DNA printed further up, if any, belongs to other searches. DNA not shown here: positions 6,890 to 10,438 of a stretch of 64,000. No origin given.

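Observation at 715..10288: Island-borne HTH / SNF2 helicase / giant methyltransferase / Res-like helicase-nuclease operon: candidate hybrid (Type III-like plus DISARM-like) defence system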

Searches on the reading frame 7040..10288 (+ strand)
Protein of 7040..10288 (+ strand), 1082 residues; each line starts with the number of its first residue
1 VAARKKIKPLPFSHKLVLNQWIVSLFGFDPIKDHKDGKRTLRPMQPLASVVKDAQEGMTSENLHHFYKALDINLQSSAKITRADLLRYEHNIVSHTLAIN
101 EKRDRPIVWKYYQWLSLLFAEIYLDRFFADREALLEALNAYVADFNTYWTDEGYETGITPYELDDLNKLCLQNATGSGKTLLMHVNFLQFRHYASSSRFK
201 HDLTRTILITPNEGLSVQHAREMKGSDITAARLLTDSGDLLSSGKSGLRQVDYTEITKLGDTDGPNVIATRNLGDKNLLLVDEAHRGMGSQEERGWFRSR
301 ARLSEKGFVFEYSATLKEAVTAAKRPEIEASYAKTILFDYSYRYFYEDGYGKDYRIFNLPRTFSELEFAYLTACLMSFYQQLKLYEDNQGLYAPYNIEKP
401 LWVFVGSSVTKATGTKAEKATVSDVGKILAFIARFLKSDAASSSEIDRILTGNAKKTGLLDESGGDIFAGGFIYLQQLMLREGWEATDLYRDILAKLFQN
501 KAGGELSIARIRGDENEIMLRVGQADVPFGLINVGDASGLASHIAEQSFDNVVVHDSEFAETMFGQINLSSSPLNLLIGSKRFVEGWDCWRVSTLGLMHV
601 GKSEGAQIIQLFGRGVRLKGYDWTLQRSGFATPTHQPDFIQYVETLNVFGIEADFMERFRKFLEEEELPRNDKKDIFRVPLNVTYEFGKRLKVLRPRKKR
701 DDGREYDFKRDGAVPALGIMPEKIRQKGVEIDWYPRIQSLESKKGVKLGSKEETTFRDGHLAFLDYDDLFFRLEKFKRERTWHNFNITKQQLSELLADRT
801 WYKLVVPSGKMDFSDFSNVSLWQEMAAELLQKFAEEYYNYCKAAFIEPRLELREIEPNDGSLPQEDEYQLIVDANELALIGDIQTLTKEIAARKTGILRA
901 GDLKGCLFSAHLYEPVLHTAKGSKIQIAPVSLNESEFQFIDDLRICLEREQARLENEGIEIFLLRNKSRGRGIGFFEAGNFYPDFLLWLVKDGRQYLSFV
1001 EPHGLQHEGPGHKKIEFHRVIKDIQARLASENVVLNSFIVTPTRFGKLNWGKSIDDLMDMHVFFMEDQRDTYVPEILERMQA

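Call 3: search_protein_families(library=pfam, proteins=[window:7040-10288:+], max_evalue=0.01)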
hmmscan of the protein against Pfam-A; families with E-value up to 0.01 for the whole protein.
window:7040-10288:+ (1082 aa): 3 families
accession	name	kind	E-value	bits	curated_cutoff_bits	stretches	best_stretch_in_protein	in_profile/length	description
PF00270.35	DEAD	-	2.8e-07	30.8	26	1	168-320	16-164/167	DEAD/DEAH box helicase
PF04851.21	ResIII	-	2.4e-06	28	22.5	1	146-317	20-163/164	Type III restriction enzyme, res subunit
PF18766.7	SWI2_SNF2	-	0.00057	20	26.7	1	174-290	26-133/221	SWI2/SNF2 ATPase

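Call 4: search_protein_families(library=padloc, proteins=[window:7040-10288:+], max_evalue=0.01)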
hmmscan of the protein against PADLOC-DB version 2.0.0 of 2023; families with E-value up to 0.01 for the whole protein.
window:7040-10288:+ (1082 aa): 2 families
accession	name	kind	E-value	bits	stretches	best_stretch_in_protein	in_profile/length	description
PDLC03654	REase_III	-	7.3e-172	571.7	2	331-1077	377-1124/1154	Type III restriction enzyme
PDLC03651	REase_III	-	0.0087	12.1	0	266-424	177-330/873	Type III restriction enzyme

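Call 6: search_protein_families(library=ncbifam, proteins=[window:7040-10288:+], max_evalue=0.001)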
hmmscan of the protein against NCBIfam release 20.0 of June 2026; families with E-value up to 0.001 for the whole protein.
window:7040-10288:+ (1082 aa): 0 families

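Call 8: find_homologous_proteins(query=window:7040-10288:+, max_evalue=1e-10)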
Query window:7040-10288:+ (1082 aa): 7974 proteins with E <= 1e-10 among 8000 candidates; the best 120 are listed.
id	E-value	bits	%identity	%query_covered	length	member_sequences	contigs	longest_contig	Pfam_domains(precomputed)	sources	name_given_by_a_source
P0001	0.0e+0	2487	100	100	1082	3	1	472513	PF00270.36,PF04851.22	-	-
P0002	0.0e+0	2224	88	100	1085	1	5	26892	PF00270.36,PF04851.22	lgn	-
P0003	0.0e+0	2216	87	100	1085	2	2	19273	PF00270.36,PF04851.22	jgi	-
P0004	0.0e+0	2204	87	100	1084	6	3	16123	PF00270.36,PF04851.22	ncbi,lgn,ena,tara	tara:strand:+ start:8258 stop:11512 length:3255 start_codon:yes stop_codon:yes gene_type:complete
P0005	0.0e+0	2194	87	100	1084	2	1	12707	PF00270.36,PF04851.22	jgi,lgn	-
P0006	0.0e+0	2191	86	100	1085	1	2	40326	PF00270.36,PF04851.22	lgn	-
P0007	0.0e+0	2190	86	100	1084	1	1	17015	PF00270.36,PF04851.22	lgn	-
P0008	0.0e+0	2187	86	100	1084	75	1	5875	PF00270.36,PF04851.22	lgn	-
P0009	0.0e+0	2186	86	100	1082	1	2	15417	PF00270.36,PF04851.22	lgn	-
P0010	0.0e+0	2186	87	100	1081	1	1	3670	PF00270.36,PF04851.22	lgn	-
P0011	0.0e+0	2186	86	100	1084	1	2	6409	PF00270.36,PF04851.22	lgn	-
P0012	0.0e+0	2184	86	100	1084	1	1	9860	PF00270.36,PF04851.22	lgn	-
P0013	0.0e+0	2180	86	100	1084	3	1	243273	PF00270.36,PF04851.22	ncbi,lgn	-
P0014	0.0e+0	2179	86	100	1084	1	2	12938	PF00270.36,PF04851.22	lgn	-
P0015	0.0e+0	2179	86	100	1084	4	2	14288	PF00270.36,PF04851.22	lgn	-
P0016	0.0e+0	2179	86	100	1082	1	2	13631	PF00270.36,PF04851.22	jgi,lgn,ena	-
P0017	0.0e+0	2178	86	100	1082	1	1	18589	PF00270.36,PF04851.22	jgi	jgi:superfamily II DNA or RNA helicase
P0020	0.0e+0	2177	86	100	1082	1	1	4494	PF00270.36,PF04851.22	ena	-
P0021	0.0e+0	2175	86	100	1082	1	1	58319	PF00270.36,PF04851.22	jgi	jgi:superfamily II DNA or RNA helicase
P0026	0.0e+0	2169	86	100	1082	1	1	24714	PF00270.36,PF04851.22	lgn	-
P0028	0.0e+0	2166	86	100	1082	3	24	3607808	PF00270.36,PF04851.22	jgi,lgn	jgi:superfamily II DNA or RNA helicase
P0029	0.0e+0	2166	86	100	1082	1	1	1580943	PF00270.36,PF04851.22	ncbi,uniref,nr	ncbi:DEAD/DEAH box helicase [Sneathiella litorea]|uniref:DEAD/DEAH box helicase n=1 Tax=Sneathiella 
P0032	0.0e+0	2164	85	100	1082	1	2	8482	PF00270.36,PF04851.22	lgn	-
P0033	0.0e+0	2163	85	100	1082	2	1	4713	PF00270.36,PF04851.22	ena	-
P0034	0.0e+0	2162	85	100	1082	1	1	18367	PF00270.36,PF04851.22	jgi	jgi:hypothetical protein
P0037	0.0e+0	2157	85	100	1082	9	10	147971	PF00270.36,PF04851.22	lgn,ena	-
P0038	0.0e+0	2157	85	100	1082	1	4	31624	PF00270.36,PF04851.22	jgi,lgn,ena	-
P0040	0.0e+0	2152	85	100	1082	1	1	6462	PF00270.36,PF04851.22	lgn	-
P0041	0.0e+0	2152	85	100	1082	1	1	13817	PF00270.36,PF04851.22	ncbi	-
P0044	0.0e+0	2150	85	100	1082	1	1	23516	PF00270.36,PF04851.22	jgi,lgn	jgi:superfamily II DNA or RNA helicase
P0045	0.0e+0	2150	85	100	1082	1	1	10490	PF00270.36,PF04851.22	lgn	-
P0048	0.0e+0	2147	85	100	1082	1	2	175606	PF00270.36,PF04851.22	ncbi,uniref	ncbi:DEAD/DEAH box helicase [Celeribacter sp.]|uniref:DEAD/DEAH box helicase n=1 Tax=Celeribacter sp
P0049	0.0e+0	2147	85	100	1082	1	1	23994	PF00270.36,PF04851.22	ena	-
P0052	0.0e+0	2139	84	100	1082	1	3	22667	PF00270.36,PF18766.8,PF04851.22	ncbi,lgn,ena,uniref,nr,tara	ncbi:DEAD/DEAH box helicase family protein [Thalassospira sp.]|uniref:DEAD/DEAH box helicase family 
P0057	0.0e+0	2129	84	100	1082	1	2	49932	PF00270.36,PF04851.22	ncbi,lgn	ncbi:MAG: DEAD/DEAH box helicase [Rhodomicrobiaceae bacterium]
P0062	0.0e+0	2118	84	100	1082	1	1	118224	PF00270.36,PF04851.22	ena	-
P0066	0.0e+0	2075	82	100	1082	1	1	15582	PF00270.36,PF04851.22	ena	-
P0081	0.0e+0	1906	76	100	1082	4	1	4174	PF00270.36,PF04851.22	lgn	-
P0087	0.0e+0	1833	73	99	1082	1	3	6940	PF00270.36,PF04851.22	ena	-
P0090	0.0e+0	1795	70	100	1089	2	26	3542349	PF00270.36,PF04851.22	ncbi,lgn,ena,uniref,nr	ncbi:DEAD/DEAH box helicase [Hyphomonas sp. KY3]|uniref:DEAD/DEAH box helicase n=1 Tax=Hyphomonas sp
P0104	0.0e+0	1768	69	100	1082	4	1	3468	PF00270.36,PF04851.22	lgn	-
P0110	0.0e+0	1764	69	100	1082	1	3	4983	PF00270.36,PF04851.22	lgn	-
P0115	0.0e+0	1758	69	100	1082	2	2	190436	PF00270.36,PF04851.22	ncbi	-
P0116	0.0e+0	1757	69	100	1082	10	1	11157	PF00270.36,PF04851.22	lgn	-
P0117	0.0e+0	1757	69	100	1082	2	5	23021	PF00270.36,PF04851.22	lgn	-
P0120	0.0e+0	1741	68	100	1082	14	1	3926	PF00270.36,PF18766.8,PF04851.22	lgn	-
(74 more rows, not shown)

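Call 9: search_solved_structures(query=window:7040-10288:+, max_evalue=0.01)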
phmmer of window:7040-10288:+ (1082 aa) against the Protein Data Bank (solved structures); distinct sequences matched with E-value up to 0.01: 0.

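Call 11: find_encoding_contigs(protein=P0001, flank=10000, max_places=3)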
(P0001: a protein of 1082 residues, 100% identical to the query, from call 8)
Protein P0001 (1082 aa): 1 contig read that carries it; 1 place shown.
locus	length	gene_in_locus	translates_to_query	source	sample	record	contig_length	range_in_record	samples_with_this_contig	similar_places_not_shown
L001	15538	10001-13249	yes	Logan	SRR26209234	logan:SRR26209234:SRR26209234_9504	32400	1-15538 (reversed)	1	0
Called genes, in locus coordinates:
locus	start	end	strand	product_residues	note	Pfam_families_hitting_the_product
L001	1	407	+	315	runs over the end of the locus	-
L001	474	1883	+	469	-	PF11074:DUF2779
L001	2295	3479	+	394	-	PF02195:ParB_N, PF17762:HTH_ParB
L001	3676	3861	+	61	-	PF12728:HTH_17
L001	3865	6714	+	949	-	PF00176:SNF2-rel_dom, PF00270:DEAD, PF04851:ResIII, PF00271:Helicase_C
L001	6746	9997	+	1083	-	PF01555:N6_N4_Mtase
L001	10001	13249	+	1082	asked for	PF04851:ResIII (weak), PF00270:DEAD (weak)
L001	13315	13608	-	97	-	-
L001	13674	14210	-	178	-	-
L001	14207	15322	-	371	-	PF00589:Phage_integrase, PF22823:MrpR_C_cat (faint)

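Call 12: find_encoding_contigs(protein=P0090, flank=10000, max_places=4)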
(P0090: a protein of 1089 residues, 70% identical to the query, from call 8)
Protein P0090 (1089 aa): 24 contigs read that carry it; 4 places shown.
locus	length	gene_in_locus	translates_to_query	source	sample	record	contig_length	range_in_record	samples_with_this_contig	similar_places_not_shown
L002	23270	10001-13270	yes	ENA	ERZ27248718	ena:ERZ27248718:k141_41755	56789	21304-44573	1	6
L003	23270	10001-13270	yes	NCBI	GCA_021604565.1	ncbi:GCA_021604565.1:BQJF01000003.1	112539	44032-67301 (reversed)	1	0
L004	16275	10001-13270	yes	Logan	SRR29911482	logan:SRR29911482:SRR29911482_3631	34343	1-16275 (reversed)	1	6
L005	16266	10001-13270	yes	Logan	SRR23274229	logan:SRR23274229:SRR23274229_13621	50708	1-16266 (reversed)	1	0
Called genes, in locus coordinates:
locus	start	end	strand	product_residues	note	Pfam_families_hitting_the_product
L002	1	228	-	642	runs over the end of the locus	PF03432:Relaxase (weak), PF11843:DUF3363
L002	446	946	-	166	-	PF10502:Peptidase_S26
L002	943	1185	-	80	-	PF12728:HTH_17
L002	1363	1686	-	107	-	PF05284:DUF736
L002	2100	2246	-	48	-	-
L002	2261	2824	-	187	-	PF07275:ArdA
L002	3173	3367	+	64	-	PF12728:HTH_17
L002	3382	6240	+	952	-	PF00176:SNF2-rel_dom, PF00270:DEAD, PF04851:ResIII, PF00271:Helicase_C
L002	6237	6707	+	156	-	-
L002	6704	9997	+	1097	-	PF01555:N6_N4_Mtase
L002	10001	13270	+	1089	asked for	PF04851:ResIII (weak), PF00270:DEAD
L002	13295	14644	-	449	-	PF00929:RNase_T, PF26016:ExoI_C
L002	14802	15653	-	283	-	PF20109:Trans_reg_dom, PF10074:RovC_DNA-bd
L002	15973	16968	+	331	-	PF00437:T2SSE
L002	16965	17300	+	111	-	PF04956:TrbC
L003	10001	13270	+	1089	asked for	PF04851:ResIII (weak), PF00270:DEAD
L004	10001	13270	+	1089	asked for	PF04851:ResIII (weak), PF00270:DEAD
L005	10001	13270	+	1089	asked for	PF04851:ResIII (weak), PF00270:DEAD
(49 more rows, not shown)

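Call 23: search_dna_similar(query=window:7040-10288:+, collection=plasmids, mode=protein, max_rows=40, rows=spread)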
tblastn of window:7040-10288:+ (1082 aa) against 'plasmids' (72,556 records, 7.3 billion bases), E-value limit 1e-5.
Records with a match: 33; places in all: 34; records where one place covers at least 80% of the query: 25.
Best place of each record, by identity: <60% 33.
By first word of the organism name: Klebsiella 11; Enterococcus 5; Priestia 2; Escherichia 2; Athalassotoga 2; Hymenobacter 1; Blastomonas 1; Natronosalvus 1; Citrobacter 1; Raoultella 1; and 6 more.
By predicted mobility (MOB-suite, as given by PLSDB): non-mobilizable 16; conjugative 14; mobilizable 3.
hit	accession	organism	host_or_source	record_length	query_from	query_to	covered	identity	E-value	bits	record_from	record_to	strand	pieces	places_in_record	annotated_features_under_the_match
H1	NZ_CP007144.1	Hymenobacter swuensis DY53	-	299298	9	1080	99%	37.8%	0e+0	631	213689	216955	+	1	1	DEAD/DEAH box helicase family protein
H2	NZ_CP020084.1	Blastomonas fulva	Cell culture,microcystis culture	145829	1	1082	100%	35.2%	3e-163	543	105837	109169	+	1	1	DEAD/DEAH box helicase family protein | site-specific DNA-methyltransferase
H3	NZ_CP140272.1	Priestia megaterium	Single cell,ginseng rhizosphere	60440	7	1067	98%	35.4%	2e-174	575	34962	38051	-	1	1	DEAD/DEAH box helicase family protein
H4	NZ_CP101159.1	Natronosalvus amylolyticus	cell culture,sediment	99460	12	1081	99%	34.9%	2e-169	560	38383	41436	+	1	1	DEAD/DEAH box helicase family protein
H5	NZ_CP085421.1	Priestia megaterium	single cell,soil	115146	7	1067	98%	35.2%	3e-172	568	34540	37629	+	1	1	DEAD/DEAH box helicase family protein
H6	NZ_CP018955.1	Escherichia coli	Homo sapiens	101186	2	1080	100%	34.1%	9e-163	541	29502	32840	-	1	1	DEAD/DEAH box helicase family protein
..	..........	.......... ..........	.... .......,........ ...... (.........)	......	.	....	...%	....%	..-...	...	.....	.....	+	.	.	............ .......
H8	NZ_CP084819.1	Klebsiella quasipneumoniae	Homo sapiens,Whole organism,blood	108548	2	1080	100%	34.1%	9e-163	541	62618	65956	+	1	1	DEAD/DEAH box helicase family protein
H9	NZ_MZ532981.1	Klebsiella oxytoca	-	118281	2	1080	100%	34.1%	9e-163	541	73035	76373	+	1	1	DEAD/DEAH box helicase family protein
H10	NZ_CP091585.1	Klebsiella pneumoniae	Homo sapiens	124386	2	1080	100%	34.1%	9e-163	541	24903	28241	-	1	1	DEAD/DEAH box helicase family protein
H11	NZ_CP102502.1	Citrobacter youngae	Homo sapiens,Blood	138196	2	1080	100%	34.1%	9e-163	541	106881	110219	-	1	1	DEAD/DEAH box helicase family protein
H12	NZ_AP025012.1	Raoultella ornithinolytica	-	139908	2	1080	100%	34.1%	9e-163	541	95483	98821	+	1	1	DEAD/DEAH box helicase family protein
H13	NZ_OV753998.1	Klebsiella quasipneumoniae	-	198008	2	1080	100%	34.1%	9e-163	541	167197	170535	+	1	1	DEAD/DEAH box helicase family protein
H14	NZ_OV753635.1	Klebsiella quasipneumoniae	-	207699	2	1080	100%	34.1%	9e-163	541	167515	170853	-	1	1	DEAD/DEAH box helicase family protein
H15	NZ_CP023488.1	Klebsiella pneumoniae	Homo sapiens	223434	2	1080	100%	34.1%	9e-163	541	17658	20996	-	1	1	DEAD/DEAH box helicase family protein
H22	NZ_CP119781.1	Haloarcula litorea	cell culture,sediment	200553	15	1082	99%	31.3%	5e-130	445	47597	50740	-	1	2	DEAD/DEAH box helicase family protein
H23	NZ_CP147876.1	Haloplanus sp. GX21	cell culture,marine solar saltern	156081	15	1082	99%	31.2%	4e-129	442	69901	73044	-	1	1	DEAD/DEAH box helicase family protein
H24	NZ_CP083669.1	Haloprofundus halobius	cell culture,salt lake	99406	15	1082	99%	31.1%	3e-131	448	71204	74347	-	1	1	DEAD/DEAH box helicase family protein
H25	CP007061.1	Halobacterium sp. DL1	-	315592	15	1078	98%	31.3%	3e-133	454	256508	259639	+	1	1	type III restriction endonuclease subunit R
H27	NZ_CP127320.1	Escherichia coli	Gallus gallus domesticus,Cell ...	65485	558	1082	49%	32.1%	3e-62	241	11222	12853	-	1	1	none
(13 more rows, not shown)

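Call 24: get_annotated_region(hit=H6, flank=9000)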
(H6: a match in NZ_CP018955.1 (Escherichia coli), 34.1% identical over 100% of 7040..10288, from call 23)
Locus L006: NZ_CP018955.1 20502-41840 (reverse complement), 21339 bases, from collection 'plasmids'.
description: Escherichia coli strain Ecol_316 plasmid pEC316_2, complete sequence
organism: Escherichia coli (NCBI taxid 562)
taxonomy: Bacteria; Pseudomonadota; Gammaproteobacteria; Enterobacterales; Enterobacteriaceae; Escherichia; Escherichia coli
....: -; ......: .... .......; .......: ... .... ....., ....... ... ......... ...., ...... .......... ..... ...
typing (MOB-suite, as given by PLSDB): conjugative; replicon IncFIB,IncFII; relaxase MOBF,MOBF; mating-pair formation MPF_F
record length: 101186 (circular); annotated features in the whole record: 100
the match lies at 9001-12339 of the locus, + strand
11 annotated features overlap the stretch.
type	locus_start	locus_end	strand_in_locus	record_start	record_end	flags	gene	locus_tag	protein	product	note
CDS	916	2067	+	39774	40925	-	-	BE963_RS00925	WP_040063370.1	IS30 family transposase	-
CDS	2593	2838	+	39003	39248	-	-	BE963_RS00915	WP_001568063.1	helix-turn-helix transcriptional regulator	-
CDS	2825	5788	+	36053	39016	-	-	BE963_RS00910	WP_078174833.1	SNF2-related protein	-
CDS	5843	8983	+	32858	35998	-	-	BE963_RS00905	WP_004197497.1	DNA methyltransferase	-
CDS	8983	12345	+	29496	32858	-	-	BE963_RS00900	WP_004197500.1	DEAD/DEAH box helicase family protein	-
CDS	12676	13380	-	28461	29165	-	-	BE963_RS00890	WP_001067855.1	IS6-like element IS26 family transposase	GO:0006313 - DNA transposition [Evidence IEA]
CDS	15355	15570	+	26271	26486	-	-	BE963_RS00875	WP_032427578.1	hypothetical protein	-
CDS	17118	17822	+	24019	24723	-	-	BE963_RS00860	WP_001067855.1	IS6-like element IS26 family transposase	GO:0006313 - DNA transposition [Evidence IEA]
CDS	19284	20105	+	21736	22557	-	-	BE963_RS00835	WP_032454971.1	DUF932 domain-containing protein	-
CDS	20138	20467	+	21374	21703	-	-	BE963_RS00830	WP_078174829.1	DUF5983 family protein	-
CDS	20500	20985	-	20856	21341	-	-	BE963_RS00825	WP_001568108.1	transglycosylase SLT domain-containing protein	-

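Call 25: get_annotated_region(hit=H1, flank=9000)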
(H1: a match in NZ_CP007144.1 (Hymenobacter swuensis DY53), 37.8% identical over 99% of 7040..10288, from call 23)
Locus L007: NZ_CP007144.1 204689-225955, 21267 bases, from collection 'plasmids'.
description: Hymenobacter swuensis DY53 plasmid pHsw1, complete sequence
organism: Hymenobacter swuensis DY53 (NCBI taxid 1227739)
taxonomy: Bacteria; Bacteroidota; Cytophagia; Cytophagales; Hymenobacteraceae; Hymenobacter; Hymenobacter swuensis; Hymenobacter swuensis DY53
host: -; source: -; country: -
typing (MOB-suite, as given by PLSDB): mobilizable; replicon rep_cluster_1754; relaxase MOBB
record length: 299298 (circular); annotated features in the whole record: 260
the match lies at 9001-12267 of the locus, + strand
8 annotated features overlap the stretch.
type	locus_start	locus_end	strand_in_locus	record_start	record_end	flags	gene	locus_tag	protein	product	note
CDS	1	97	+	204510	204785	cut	-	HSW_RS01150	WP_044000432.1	hypothetical protein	-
CDS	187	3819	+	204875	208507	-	-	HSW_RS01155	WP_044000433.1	AAA family ATPase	-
CDS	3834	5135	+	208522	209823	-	-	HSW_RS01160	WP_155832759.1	hypothetical protein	-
CDS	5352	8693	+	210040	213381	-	-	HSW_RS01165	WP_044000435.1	DNA methyltransferase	GO:0006306 - DNA methylation [Evidence IEA]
CDS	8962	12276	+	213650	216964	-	-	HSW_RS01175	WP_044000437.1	DEAD/DEAH box helicase family protein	-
CDS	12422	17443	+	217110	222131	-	-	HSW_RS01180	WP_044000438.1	AAA domain-containing protein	-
CDS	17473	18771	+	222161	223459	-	-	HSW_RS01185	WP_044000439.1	bifunctional DNA primase/polymerase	-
CDS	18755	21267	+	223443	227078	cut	-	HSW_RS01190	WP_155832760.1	helicase C-terminal domain-containing protein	GO:0006139 - nucleobase-containing compound metabolic process [Evidence IEA]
